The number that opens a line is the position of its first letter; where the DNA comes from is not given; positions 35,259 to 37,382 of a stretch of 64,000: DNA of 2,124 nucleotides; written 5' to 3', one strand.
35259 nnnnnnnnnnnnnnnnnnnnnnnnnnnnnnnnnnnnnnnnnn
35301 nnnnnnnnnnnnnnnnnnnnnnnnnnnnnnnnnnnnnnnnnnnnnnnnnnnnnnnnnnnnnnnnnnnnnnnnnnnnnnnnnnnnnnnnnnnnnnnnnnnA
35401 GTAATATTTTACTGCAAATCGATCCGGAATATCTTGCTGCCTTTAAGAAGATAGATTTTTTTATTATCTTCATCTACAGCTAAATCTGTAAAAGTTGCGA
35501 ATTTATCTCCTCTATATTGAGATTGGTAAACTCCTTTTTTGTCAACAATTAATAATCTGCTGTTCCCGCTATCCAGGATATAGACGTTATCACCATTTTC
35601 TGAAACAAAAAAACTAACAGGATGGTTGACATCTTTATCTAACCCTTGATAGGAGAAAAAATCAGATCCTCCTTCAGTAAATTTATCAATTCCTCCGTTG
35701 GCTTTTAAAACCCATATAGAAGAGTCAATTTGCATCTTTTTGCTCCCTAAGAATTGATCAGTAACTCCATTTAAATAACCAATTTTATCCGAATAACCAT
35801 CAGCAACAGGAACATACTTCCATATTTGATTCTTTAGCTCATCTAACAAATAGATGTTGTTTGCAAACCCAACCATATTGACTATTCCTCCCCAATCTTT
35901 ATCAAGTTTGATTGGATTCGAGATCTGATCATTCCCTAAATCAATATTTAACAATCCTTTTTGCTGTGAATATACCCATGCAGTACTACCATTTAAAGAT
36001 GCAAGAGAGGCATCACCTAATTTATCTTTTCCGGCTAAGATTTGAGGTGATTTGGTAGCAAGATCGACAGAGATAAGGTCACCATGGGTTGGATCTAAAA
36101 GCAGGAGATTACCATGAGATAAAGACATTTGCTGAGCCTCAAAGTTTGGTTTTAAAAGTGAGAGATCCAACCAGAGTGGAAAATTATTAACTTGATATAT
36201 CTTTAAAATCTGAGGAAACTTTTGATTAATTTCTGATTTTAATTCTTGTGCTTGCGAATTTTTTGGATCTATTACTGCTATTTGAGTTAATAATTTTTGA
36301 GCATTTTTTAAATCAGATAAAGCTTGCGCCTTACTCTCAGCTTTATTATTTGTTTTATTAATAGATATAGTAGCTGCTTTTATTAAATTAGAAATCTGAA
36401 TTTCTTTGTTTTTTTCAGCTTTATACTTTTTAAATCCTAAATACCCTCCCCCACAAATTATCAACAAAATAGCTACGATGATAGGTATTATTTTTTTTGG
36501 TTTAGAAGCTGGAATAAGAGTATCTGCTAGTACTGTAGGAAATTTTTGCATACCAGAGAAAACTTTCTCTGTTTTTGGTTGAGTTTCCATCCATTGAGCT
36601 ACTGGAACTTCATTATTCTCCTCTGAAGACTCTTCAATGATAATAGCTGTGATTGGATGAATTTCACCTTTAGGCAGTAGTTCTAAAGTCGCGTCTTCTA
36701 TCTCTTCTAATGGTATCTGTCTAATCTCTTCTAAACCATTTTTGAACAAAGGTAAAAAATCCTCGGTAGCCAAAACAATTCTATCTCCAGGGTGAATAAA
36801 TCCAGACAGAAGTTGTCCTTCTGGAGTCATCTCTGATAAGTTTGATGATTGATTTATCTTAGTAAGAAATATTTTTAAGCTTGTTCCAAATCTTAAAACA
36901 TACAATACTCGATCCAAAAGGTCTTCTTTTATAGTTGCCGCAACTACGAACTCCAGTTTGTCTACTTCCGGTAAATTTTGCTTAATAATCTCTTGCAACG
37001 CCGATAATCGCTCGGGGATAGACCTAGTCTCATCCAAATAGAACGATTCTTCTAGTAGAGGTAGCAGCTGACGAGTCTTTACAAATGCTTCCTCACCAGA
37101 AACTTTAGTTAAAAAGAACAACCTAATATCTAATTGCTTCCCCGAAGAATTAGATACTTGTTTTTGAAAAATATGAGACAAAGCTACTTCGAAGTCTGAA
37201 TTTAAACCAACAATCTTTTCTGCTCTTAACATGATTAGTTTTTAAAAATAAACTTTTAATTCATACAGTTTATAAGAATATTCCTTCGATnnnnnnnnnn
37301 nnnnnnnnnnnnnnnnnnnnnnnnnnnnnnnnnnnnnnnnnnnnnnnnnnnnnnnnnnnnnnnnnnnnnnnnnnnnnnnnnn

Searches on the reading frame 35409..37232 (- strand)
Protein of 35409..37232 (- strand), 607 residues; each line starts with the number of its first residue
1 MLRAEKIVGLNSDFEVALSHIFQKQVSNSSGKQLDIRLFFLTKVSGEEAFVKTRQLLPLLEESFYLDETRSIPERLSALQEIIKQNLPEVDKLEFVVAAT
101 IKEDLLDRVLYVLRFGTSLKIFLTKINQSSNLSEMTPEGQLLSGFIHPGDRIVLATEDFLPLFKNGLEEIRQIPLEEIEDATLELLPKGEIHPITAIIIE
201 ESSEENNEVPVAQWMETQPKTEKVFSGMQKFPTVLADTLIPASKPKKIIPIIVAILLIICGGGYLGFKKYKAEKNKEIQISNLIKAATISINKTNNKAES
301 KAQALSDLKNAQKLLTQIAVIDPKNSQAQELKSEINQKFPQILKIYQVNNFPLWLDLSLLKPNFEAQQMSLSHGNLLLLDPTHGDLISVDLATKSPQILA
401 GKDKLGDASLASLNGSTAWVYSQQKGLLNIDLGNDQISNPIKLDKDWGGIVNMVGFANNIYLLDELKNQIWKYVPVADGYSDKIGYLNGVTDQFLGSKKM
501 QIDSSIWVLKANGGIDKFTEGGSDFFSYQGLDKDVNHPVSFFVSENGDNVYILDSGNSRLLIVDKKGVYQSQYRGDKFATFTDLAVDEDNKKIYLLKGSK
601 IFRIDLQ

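Call 6: search_protein_families(library=pfam, proteins=[window:35409-37232:-], max_evalue=0.01)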
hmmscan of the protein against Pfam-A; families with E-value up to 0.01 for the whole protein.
window:35409-37232:- (607 aa): 2 families
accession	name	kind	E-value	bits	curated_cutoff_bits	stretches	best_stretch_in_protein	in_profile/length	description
PF17170.10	DUF5128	-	0.0043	16.7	22.9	1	547-606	53-119/321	6-bladed beta-propeller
PF14853.12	Fis1_TPR_C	-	0.0049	17.5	25.3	0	306-338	15-47/53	Fis1 C-terminal tetratricopeptide repeat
